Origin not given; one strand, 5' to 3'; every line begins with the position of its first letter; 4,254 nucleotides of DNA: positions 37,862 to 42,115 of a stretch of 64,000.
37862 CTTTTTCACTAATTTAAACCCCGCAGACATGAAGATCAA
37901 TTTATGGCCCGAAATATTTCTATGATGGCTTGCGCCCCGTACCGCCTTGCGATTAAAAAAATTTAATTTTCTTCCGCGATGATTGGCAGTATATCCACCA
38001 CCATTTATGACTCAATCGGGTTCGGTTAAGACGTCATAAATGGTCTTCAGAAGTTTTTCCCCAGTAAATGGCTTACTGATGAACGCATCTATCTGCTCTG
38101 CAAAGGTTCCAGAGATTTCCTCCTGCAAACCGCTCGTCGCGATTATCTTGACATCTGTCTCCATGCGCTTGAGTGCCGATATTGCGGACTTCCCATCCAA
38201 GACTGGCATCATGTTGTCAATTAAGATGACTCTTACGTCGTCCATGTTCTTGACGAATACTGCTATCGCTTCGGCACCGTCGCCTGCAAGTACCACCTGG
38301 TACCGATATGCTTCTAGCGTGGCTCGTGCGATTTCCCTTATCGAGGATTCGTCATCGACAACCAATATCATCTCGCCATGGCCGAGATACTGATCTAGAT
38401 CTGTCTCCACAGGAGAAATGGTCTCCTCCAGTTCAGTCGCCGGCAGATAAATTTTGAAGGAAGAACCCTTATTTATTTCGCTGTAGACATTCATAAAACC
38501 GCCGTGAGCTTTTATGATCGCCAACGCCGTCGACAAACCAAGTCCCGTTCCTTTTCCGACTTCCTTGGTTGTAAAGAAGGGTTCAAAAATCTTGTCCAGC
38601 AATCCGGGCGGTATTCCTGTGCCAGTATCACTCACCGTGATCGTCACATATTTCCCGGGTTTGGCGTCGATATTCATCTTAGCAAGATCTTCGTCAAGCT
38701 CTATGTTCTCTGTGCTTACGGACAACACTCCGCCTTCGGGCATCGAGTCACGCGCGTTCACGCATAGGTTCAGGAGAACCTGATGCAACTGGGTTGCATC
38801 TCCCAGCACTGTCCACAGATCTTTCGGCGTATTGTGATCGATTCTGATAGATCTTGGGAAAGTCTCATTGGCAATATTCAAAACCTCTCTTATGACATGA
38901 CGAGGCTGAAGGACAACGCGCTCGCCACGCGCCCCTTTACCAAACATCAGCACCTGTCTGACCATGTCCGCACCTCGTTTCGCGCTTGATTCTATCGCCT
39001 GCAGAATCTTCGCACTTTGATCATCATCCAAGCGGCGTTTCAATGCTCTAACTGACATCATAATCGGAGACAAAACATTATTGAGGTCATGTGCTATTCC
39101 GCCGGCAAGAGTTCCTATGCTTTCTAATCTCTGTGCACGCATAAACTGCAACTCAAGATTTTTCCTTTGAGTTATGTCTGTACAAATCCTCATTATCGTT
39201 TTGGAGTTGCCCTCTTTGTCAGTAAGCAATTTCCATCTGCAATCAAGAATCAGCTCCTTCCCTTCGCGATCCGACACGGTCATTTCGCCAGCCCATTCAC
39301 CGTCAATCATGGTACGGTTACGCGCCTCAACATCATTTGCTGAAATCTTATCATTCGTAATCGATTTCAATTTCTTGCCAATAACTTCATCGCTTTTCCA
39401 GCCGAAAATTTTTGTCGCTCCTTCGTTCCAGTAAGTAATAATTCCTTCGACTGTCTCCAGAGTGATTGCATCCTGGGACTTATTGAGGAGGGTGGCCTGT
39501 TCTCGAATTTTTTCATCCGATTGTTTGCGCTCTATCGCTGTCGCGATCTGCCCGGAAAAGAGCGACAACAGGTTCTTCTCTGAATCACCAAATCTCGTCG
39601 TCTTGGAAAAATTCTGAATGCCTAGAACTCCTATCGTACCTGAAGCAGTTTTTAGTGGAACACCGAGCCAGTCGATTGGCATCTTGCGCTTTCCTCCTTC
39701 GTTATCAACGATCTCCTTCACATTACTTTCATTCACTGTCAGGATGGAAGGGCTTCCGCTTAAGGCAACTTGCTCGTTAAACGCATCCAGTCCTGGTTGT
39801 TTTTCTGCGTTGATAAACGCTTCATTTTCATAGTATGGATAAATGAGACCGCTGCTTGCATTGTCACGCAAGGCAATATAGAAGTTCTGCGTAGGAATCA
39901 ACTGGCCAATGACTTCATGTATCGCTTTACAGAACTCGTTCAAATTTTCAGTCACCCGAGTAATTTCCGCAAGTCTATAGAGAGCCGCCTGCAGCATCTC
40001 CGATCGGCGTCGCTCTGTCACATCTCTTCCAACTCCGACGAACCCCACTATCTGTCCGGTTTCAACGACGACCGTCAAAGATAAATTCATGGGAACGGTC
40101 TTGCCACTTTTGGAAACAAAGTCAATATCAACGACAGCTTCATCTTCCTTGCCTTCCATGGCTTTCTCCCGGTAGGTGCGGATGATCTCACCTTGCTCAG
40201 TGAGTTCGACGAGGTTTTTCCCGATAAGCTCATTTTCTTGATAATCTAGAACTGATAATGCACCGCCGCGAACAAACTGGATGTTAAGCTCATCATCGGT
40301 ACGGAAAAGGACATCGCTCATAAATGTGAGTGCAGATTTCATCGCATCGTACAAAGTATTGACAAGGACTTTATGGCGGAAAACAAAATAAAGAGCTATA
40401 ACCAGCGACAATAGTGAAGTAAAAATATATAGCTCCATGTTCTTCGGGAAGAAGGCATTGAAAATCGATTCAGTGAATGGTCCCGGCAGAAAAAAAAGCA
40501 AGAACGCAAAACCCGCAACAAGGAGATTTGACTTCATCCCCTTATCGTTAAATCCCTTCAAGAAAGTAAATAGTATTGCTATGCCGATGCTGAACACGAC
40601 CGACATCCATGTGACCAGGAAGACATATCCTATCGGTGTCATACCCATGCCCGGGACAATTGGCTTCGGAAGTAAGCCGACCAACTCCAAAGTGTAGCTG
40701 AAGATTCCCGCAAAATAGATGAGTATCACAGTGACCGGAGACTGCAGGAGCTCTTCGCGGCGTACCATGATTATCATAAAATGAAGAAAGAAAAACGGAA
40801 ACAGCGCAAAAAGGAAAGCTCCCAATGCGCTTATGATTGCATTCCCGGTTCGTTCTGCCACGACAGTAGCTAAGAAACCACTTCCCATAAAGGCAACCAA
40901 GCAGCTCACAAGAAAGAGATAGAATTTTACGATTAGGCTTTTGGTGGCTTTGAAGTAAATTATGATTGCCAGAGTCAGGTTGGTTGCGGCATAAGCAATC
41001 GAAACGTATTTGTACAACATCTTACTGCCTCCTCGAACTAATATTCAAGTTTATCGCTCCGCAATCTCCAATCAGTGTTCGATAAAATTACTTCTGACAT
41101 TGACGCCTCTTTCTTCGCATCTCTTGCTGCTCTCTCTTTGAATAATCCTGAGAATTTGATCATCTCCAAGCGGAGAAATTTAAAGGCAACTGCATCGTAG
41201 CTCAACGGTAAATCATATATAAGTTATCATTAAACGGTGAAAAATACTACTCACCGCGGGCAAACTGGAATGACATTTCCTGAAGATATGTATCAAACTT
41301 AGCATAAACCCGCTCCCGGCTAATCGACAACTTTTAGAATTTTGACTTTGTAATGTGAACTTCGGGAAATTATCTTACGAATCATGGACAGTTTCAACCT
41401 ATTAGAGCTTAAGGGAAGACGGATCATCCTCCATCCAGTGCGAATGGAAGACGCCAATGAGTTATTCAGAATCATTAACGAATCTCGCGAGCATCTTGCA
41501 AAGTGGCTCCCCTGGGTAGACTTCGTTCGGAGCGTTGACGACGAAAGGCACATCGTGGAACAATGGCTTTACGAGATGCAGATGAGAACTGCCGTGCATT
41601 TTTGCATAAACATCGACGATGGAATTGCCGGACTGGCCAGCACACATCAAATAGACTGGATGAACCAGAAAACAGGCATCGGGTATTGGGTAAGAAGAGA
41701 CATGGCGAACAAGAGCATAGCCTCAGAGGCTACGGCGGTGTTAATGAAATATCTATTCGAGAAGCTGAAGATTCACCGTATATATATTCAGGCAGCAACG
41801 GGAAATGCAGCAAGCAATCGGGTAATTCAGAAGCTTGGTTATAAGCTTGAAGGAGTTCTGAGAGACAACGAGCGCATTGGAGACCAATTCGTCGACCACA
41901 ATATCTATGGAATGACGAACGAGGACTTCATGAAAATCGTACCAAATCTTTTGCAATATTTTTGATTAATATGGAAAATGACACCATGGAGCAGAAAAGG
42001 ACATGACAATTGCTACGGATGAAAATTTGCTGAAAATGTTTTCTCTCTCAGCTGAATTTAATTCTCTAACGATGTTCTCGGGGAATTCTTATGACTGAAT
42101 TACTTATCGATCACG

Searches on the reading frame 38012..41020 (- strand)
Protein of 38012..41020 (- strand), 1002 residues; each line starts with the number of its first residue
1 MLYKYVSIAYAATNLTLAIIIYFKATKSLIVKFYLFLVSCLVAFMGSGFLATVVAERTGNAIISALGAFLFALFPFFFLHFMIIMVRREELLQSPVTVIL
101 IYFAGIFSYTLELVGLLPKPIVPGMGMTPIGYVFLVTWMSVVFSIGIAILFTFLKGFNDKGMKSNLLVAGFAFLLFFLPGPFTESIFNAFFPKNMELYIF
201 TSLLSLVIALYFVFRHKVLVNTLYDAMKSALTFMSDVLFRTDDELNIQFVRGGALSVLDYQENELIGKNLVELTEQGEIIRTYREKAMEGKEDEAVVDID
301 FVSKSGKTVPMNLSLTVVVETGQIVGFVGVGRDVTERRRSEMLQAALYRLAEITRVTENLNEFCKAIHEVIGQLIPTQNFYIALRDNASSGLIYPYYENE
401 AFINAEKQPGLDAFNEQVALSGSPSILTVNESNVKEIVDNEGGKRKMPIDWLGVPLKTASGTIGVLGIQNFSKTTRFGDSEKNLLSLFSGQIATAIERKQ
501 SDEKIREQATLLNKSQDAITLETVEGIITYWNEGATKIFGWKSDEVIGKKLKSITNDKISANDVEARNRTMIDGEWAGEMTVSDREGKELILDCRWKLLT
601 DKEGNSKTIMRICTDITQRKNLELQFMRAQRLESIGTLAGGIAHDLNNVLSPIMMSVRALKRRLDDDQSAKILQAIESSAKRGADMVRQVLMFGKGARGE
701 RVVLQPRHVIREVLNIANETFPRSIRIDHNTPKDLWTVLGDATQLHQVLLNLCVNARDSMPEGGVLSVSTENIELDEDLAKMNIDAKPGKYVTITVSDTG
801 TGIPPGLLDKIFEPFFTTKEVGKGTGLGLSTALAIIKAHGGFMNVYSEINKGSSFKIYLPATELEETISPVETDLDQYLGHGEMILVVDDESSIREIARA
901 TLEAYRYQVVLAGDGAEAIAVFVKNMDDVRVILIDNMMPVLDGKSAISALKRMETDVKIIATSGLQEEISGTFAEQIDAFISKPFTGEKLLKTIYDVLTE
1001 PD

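Call 72: search_protein_families(library=pfam, proteins=[window:38012-41020:-], max_evalue=0.001)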
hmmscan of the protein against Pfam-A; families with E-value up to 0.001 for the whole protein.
window:38012-41020:- (1002 aa): 10 families
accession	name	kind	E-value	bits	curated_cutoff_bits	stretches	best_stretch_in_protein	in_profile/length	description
PF02518.31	HATPase_c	-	4.9e-23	82.1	26.4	1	740-862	1-110/111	Histidine kinase-, DNA gyrase B-, and HSP90-like ATPase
PF13426.13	PAS_9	-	9.6e-22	77.6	27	2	517-618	2-103/103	PAS domain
PF08448.16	PAS_4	-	1.1e-18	67.9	23.1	2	235-339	5-110/110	PAS fold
PF00072.30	Response_reg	-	2.4e-16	60.3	30.2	1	885-994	1-110/111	Response regulator receiver domain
PF00989.32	PAS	-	2.1e-15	57.1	22.6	2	510-616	5-113/113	PAS fold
PF00512.31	HisKA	-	8.7e-09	35.7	26.9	1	636-696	3-63/66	His Kinase A (phospho-acceptor) domain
PF13185.12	GAF_2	-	2.2e-08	34.8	28.6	1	358-497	2-136/136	GAF domain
PF01590.32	GAF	-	5.3e-07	30.7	22.4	1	359-496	1-133/133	GAF domain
PF08447.18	PAS_3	-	4.2e-06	27.4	25.6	0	529-606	2-82/89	PAS fold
PF13492.12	GAF_3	-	8.5e-05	23.4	27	1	452-498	84-129/129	GAF domain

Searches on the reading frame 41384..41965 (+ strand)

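Call 72: search_protein_families(library=pfam, proteins=[window:41384-41965:+], max_evalue=0.001)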
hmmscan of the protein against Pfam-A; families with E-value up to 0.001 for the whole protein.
window:41384-41965:+ (193 aa): 3 families
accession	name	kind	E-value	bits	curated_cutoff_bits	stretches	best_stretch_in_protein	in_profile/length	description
PF13302.13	Acetyltransf_3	-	5.4e-24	85.9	25.4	1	13-154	1-138/138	Acetyltransferase (GNAT) domain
PF13420.13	Acetyltransf_4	-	4.5e-16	59.7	24.3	1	19-173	4-154/155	Acetyltransferase (GNAT) domain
PF00583.31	Acetyltransf_1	-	5.1e-09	36.9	20.7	1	45-153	10-116/116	Acetyltransferase (GNAT) family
